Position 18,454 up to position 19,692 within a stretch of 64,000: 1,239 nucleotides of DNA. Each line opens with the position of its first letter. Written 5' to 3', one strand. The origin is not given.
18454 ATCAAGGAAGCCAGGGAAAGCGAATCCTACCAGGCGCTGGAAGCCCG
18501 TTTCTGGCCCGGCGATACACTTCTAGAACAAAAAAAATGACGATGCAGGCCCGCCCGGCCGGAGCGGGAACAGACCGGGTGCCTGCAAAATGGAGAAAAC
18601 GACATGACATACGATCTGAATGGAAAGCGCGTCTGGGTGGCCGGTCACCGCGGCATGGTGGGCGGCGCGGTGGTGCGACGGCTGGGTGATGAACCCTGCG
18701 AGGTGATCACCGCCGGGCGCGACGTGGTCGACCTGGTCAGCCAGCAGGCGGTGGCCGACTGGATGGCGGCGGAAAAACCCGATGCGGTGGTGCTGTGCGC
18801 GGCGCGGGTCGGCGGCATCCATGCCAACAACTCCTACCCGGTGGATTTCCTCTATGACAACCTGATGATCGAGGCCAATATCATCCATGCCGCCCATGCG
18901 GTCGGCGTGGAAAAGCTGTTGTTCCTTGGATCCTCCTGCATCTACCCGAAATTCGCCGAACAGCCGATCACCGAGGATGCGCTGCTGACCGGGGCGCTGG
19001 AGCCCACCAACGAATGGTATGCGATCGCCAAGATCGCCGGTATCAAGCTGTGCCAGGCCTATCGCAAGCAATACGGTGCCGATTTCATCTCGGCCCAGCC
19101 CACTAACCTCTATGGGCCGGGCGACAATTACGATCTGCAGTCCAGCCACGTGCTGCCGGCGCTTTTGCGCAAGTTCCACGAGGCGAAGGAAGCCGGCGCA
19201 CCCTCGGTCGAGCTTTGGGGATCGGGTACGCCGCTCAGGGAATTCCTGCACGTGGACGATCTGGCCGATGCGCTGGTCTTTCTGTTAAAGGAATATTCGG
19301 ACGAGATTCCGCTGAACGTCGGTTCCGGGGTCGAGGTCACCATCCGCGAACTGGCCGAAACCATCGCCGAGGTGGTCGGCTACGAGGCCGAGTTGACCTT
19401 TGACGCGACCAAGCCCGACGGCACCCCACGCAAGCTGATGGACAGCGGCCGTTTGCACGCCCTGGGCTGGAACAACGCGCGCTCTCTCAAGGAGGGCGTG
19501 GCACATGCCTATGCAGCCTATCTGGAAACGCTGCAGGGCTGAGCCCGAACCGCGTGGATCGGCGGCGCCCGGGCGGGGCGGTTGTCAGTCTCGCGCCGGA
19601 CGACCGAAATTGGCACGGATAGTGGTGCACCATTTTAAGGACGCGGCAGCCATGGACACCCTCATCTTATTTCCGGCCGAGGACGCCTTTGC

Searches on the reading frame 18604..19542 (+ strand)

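Call 68: search_protein_families(library=pfam, proteins=[window:18604-19542:+], max_evalue=0.001)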
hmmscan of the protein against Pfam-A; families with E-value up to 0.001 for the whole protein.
window:18604-19542:+ (312 aa): 3 families
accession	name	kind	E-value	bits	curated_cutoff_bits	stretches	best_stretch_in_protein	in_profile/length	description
PF01370.27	Epimerase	-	2.8e-63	214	20.9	1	11-239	2-239/240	NAD dependent epimerase/dehydratase family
PF16363.11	GDP_Man_Dehyd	-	2.3e-17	63.9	27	1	42-299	59-329/332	GDP-mannose 4,6 dehydratase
PF04321.23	RmlD_sub_bind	-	1.3e-06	28.2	27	1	9-152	2-138/287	RmlD substrate binding domain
